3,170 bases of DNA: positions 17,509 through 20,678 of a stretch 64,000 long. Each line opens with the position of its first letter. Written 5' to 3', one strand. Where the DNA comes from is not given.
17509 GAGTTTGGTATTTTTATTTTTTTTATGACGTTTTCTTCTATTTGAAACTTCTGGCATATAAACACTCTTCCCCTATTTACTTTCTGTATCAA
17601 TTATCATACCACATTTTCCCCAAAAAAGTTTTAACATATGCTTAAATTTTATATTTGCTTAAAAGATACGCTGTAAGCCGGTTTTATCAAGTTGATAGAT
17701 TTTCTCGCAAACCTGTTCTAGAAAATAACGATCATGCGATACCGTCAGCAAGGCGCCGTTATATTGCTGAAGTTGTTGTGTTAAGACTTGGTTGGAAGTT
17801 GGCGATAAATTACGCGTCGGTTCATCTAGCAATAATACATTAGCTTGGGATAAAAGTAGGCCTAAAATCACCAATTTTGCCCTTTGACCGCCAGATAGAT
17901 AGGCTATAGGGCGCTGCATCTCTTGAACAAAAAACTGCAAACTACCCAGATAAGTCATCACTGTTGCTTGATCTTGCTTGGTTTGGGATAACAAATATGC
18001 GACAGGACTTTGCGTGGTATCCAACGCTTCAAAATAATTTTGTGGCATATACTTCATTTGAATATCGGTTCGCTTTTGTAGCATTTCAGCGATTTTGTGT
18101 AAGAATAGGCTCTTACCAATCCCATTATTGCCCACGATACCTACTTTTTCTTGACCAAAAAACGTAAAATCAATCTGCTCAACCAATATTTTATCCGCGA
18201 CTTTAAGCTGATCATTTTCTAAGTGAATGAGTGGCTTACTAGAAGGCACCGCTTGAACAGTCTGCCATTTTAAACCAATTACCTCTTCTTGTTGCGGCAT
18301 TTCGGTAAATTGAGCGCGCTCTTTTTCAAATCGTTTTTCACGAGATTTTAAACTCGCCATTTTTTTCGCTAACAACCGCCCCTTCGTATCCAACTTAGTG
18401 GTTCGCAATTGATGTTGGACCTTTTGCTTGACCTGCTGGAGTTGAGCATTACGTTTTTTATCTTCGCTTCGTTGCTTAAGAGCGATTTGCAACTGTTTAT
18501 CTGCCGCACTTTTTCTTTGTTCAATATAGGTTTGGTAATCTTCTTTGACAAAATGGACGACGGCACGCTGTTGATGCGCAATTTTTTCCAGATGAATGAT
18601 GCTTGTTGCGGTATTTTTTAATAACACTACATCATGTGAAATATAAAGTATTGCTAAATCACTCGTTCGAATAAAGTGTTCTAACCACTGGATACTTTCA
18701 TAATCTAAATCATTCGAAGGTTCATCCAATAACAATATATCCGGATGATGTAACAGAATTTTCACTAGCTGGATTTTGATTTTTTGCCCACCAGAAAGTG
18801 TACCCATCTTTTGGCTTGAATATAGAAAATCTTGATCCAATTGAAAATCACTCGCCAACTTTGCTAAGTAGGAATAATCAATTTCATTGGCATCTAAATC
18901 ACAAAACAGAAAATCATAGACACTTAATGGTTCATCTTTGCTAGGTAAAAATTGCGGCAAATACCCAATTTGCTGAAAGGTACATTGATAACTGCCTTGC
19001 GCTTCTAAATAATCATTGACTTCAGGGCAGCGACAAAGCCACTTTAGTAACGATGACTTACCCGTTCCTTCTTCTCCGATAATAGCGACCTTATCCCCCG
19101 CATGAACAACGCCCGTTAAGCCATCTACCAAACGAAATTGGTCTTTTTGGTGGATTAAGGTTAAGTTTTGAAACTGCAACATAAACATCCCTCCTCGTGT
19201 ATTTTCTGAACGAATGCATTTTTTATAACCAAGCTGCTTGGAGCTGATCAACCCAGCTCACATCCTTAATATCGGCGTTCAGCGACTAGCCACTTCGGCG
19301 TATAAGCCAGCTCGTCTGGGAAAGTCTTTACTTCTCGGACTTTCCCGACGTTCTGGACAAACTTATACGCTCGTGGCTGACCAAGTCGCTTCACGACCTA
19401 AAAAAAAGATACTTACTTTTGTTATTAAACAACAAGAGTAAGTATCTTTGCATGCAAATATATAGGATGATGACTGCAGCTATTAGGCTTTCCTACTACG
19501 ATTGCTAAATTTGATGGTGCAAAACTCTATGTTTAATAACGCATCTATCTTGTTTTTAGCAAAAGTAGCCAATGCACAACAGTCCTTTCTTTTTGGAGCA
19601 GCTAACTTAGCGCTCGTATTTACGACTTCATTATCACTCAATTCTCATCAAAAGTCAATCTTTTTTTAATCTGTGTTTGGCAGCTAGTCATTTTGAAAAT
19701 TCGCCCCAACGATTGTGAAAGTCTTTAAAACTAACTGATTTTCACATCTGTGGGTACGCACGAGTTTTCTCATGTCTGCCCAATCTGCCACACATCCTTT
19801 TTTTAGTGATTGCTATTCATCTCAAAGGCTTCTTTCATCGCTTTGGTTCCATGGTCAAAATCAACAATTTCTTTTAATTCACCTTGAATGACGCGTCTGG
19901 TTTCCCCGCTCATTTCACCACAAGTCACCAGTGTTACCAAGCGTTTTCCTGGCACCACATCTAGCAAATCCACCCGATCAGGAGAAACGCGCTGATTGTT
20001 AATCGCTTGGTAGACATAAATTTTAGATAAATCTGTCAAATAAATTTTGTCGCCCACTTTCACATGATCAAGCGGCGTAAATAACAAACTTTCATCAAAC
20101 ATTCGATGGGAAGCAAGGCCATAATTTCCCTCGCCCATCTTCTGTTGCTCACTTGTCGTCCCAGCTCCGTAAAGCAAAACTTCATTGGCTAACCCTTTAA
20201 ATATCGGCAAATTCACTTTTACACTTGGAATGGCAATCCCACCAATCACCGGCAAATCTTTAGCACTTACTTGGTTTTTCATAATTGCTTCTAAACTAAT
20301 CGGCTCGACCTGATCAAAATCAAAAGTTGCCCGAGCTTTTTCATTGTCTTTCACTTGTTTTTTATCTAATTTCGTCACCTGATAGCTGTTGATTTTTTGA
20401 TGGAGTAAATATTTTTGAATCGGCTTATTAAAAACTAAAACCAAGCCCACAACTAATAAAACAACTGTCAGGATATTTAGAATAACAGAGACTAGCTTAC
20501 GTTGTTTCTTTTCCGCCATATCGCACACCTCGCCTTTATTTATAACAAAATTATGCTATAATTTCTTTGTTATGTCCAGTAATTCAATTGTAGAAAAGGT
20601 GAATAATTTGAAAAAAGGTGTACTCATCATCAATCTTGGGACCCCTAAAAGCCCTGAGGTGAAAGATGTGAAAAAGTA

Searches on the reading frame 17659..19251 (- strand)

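Call 78: search_protein_families(library=pfam, proteins=[window:17659-19251:-])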
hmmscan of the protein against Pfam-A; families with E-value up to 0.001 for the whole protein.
window:17659-19251:- (530 aa): 15 families
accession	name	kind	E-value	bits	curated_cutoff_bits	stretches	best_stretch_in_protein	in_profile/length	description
PF00005.33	ABC_tran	-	1.9e-34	119.7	25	2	44-180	3-137/137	ABC transporter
PF05729.18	NACHT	-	1.4e-08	35.2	26.7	0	371-434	4-72/167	NACHT domain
PF13401.12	AAA_22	-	7e-08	33.3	27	0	55-201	8-118/130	AAA domain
PF13304.12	AAA_21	-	5e-06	27.2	27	0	152-196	238-286/304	AAA domain, putative AbiEii toxin, Type IV TA system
PF13175.12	AAA_15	-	3.8e-05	23.9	32.1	0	55-321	26-172/374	AAA ATPase domain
PF13191.12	AAA_16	-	4.8e-05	24.4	32.6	0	34-74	4-46/167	AAA ATPase domain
PF01926.29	MMR_HSR1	-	0.0001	22.8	21.9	0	54-74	1-21/113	50S ribosome-binding GTPase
PF02463.25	SMC_N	-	0.00016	21.7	40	0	212-521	58-211/220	RecF/RecN/SMC N terminal domain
PF08477.19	Roc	-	0.00023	21.8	27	0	54-76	1-23/119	Ras of Complex, Roc, domain of DAPkinase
PF00910.28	RNA_helicase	-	0.00039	21.3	21.5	0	372-396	3-27/105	RNA helicase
PF13555.12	AAA_29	-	0.00074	19.7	27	0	52-69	23-39/61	P-loop containing region of AAA domain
PF07728.20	AAA_5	-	0.00077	19.9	22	0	372-401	4-32/139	AAA domain (dynein-related subfamily)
PF12775.13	AAA_7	-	0.00084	19.4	25.8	0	32-74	13-55/181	P-loop containing dynein motor region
PF00006.31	ATP-synt_ab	-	0.00086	19.4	29.5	0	40-74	3-36/213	ATP synthase alpha/beta family, nucleotide-binding domain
PF00493.29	MCM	-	0.00089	18.9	23.3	0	54-88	59-93/224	MCM P-loop domain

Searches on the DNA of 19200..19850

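Call 82: search_rna_families(source=window, start=19200, end=19850, threshold=evalue, max_evalue=1)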
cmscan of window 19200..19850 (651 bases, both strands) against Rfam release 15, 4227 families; matches with E-value up to 1: 5.
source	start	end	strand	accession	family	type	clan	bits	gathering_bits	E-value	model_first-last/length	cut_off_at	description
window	19395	19465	+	RF02445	SpR14_sRNA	Gene; sRNA;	-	25.9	50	0.26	1-80/80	no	Streptococcus sRNA SpR14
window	19408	19473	+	RF02715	sno_ncR1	Gene; snRNA; snoRNA; HACA-box;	-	23.4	94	0.21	1-111/111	no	Small nucleolar RNA ncR1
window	19380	19558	-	RF01459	rliE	Gene; sRNA;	-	21.9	90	0.32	1-222/222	no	Listeria sRNA rliE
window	19406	19448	-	RF00650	mir-153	Gene; miRNA;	-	19.2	54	0.86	1-73/73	no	mir-153 microRNA precursor family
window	19399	19451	-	RF04343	Plastid-psbA-2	Cis-reg;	CL00153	19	55.8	0.82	1-60/60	no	Plastid-psbA-2 3UTR RNA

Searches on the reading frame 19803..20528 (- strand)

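Call 78: search_protein_families(library=pfam, proteins=[window:19803-20528:-])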
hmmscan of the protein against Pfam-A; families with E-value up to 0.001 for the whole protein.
window:19803-20528:- (241 aa): 1 family
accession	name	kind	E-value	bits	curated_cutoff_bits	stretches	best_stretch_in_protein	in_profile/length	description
PF04203.18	Sortase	-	7.3e-24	84.3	26.6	1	98-216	1-122/125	Sortase domain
